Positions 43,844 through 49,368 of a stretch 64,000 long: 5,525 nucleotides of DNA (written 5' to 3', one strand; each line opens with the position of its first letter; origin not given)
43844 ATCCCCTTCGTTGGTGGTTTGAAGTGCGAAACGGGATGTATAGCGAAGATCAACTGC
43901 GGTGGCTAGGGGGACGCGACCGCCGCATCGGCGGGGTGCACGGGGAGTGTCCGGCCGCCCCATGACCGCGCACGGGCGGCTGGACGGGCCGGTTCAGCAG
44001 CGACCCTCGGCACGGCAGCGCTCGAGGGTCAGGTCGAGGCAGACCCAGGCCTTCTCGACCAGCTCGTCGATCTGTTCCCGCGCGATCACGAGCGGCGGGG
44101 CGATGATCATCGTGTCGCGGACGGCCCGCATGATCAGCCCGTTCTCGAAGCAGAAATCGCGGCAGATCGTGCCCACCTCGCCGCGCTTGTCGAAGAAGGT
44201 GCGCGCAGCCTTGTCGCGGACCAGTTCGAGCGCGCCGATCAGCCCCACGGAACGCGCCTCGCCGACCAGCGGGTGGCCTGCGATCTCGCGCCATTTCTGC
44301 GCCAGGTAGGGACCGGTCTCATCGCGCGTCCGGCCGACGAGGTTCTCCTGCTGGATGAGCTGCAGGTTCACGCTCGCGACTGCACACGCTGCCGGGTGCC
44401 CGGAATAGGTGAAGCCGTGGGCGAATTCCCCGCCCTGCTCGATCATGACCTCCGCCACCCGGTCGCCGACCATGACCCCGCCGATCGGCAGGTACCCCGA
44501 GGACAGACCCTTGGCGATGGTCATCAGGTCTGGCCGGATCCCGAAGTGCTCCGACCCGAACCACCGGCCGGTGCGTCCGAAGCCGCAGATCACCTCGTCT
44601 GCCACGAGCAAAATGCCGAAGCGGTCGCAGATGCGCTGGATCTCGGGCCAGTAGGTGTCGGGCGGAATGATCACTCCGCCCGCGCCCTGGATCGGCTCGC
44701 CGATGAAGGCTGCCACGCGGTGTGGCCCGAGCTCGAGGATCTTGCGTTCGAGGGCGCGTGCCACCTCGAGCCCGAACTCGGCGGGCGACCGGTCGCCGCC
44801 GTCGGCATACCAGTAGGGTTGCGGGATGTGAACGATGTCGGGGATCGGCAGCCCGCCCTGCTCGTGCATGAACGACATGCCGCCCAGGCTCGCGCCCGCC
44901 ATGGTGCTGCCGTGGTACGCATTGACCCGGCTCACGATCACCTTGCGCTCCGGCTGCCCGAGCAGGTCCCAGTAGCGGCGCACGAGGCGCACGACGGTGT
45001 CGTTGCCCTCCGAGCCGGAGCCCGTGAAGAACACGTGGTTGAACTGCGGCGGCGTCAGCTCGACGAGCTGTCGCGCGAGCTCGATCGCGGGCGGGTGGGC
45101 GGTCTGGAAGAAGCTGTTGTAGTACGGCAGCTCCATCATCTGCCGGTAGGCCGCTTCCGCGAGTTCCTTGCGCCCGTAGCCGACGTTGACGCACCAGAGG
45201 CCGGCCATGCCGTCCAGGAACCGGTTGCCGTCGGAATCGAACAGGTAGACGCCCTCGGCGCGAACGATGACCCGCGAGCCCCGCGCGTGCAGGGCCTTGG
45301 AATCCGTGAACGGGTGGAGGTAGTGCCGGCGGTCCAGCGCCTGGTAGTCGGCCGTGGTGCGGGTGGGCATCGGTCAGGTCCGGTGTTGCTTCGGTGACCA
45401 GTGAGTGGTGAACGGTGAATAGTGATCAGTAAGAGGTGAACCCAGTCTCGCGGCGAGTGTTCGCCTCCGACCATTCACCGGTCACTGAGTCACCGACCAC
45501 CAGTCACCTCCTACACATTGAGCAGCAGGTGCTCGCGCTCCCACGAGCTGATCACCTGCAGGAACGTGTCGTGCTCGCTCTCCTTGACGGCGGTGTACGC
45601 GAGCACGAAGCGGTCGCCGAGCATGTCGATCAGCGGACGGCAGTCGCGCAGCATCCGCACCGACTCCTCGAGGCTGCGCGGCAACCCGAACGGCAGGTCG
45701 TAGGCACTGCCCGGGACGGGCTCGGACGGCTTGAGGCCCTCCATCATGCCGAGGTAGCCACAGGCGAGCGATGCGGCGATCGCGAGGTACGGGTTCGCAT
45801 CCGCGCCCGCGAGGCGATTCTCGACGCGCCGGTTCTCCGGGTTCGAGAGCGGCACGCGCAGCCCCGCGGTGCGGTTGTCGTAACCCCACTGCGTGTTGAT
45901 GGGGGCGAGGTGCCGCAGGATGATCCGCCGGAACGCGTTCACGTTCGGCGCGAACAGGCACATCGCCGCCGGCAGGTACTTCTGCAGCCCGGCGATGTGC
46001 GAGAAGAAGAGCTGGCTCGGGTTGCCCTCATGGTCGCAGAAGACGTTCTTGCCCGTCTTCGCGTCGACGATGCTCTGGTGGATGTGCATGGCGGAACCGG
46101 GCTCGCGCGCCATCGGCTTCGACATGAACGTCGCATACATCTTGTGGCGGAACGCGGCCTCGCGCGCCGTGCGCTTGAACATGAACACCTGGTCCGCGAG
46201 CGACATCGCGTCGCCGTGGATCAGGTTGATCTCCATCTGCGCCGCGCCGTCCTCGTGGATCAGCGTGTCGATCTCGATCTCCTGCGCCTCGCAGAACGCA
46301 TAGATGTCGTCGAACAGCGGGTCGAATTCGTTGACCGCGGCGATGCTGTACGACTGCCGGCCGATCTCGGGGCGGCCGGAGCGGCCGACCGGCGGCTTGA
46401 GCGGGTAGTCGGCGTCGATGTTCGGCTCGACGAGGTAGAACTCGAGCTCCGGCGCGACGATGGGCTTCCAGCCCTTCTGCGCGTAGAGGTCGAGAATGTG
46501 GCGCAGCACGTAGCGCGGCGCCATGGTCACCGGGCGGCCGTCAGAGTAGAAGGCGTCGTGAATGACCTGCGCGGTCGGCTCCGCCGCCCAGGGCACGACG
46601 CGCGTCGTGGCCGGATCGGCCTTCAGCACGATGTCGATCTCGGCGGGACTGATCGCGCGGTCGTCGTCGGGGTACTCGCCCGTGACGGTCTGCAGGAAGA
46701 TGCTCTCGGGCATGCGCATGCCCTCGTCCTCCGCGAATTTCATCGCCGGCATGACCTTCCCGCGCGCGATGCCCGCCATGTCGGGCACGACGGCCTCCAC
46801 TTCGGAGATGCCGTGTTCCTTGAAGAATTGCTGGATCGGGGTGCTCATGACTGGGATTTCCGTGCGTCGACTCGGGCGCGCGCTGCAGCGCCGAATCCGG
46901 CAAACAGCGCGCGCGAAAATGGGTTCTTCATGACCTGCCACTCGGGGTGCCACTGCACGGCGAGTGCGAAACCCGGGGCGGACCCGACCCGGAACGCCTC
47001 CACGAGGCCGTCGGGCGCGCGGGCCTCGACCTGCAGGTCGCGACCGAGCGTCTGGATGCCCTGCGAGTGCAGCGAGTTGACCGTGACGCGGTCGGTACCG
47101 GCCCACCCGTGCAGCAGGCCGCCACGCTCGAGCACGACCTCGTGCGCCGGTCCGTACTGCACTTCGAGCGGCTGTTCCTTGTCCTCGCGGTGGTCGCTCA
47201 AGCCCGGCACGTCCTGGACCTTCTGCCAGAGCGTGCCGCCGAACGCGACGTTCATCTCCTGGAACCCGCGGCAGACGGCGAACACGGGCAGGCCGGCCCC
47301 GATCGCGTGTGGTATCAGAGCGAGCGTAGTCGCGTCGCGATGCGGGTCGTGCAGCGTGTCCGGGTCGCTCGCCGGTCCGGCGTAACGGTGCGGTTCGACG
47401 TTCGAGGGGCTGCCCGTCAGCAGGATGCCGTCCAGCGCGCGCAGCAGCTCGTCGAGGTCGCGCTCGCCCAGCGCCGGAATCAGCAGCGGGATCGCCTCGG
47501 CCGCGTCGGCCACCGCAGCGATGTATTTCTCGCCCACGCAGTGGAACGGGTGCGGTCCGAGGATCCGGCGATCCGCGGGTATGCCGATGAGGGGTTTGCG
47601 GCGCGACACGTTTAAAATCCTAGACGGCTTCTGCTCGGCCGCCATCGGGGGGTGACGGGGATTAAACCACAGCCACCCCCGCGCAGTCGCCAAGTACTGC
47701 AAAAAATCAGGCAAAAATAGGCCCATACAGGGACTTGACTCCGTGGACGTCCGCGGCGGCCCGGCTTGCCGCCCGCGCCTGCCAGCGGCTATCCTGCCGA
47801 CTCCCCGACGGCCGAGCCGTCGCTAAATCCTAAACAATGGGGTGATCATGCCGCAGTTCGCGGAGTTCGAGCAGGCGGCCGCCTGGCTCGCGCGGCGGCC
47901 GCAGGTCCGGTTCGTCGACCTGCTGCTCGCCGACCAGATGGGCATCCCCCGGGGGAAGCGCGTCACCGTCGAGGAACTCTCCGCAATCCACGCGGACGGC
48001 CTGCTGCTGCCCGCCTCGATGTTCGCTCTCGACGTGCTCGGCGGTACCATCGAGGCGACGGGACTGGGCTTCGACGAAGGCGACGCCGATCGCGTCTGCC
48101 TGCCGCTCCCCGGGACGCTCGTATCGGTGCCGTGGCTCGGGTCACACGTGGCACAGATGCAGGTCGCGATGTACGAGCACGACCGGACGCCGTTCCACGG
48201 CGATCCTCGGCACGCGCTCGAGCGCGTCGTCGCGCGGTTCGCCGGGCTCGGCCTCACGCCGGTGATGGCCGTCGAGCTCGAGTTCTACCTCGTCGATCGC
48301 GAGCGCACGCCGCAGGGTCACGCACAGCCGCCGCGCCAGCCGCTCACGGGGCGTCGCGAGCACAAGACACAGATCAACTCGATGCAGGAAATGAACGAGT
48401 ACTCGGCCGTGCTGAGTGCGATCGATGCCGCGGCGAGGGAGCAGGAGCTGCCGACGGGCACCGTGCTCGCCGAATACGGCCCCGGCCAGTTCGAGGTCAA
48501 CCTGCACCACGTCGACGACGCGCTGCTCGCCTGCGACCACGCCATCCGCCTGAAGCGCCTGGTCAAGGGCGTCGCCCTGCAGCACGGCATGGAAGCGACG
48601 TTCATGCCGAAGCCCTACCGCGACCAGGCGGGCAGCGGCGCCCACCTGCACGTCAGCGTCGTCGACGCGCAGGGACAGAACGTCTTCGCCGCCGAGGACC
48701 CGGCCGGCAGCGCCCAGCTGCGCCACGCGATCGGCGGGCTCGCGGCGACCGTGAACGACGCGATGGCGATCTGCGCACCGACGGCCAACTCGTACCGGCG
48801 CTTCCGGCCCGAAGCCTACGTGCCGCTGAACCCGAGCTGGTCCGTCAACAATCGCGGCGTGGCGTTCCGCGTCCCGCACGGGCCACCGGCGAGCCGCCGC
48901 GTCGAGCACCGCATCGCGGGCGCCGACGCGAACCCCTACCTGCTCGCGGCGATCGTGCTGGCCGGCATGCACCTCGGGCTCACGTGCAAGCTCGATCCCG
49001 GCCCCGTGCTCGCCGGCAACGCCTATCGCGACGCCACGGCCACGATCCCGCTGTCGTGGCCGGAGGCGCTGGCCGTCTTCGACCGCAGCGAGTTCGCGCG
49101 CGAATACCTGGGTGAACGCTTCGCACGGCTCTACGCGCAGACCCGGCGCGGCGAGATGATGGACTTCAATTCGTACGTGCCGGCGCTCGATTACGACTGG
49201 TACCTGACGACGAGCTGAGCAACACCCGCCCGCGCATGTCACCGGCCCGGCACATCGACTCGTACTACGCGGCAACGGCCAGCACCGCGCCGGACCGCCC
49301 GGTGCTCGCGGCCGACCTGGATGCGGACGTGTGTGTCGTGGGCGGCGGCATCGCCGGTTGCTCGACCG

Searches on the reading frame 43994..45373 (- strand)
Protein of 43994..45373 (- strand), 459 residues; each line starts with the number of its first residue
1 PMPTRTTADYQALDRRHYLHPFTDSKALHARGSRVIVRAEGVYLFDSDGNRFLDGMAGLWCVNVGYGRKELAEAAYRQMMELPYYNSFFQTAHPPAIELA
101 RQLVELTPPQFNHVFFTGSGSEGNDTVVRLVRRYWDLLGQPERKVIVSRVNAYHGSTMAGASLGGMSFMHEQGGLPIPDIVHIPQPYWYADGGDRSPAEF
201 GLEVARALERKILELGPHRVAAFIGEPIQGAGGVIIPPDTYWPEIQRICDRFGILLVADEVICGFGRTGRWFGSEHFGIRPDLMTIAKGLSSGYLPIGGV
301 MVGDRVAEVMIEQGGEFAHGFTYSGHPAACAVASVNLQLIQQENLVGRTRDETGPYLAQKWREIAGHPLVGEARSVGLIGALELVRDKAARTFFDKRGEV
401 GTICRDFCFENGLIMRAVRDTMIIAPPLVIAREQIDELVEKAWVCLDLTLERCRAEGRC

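Call 97: search_protein_families(library=pfam, proteins=[window:43994-45373:-], max_evalue=0.00001)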
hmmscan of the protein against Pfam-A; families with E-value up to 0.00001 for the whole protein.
window:43994-45373:- (459 aa): 1 family
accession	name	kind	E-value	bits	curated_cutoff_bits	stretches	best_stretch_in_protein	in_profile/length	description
PF00202.27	Aminotran_3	-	3e-85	286.8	30.5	1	34-441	11-398/403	Aminotransferase class-III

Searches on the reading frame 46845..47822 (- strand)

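Call 97: search_protein_families(library=pfam, proteins=[window:46845-47822:-], max_evalue=0.00001)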
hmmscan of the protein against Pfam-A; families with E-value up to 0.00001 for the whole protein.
window:46845-47822:- (325 aa): 2 families
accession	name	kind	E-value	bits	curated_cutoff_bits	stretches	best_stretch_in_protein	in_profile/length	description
PF07722.19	Peptidase_C26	-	6.7e-69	232.4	20.5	1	77-294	1-219/219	Peptidase C26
PF00117.34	GATase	-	8.3e-10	39.1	22.8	1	131-296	44-174/190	Glutamine amidotransferase class-I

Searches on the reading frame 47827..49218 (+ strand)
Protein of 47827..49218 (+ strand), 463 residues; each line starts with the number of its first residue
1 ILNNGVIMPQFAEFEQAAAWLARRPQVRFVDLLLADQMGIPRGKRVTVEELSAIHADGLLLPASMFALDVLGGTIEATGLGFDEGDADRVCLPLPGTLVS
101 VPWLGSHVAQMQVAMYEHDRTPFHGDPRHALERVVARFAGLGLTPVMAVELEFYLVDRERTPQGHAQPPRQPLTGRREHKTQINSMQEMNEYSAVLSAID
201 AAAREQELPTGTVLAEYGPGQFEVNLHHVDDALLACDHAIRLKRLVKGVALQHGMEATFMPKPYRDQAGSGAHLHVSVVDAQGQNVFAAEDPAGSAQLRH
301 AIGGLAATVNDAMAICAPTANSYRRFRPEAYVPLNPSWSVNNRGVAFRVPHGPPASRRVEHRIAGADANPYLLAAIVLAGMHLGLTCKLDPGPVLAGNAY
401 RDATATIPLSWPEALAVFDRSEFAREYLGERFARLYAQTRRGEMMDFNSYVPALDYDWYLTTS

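Call 97: search_protein_families(library=pfam, proteins=[window:47827-49218:+], max_evalue=0.00001)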
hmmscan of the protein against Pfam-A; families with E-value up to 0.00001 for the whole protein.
window:47827-49218:+ (463 aa): 1 family
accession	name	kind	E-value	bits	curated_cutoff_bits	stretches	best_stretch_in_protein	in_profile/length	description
PF00120.29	Gln-synt_C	-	7.5e-96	321.6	24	1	125-459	2-344/344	Glutamine synthetase, catalytic domain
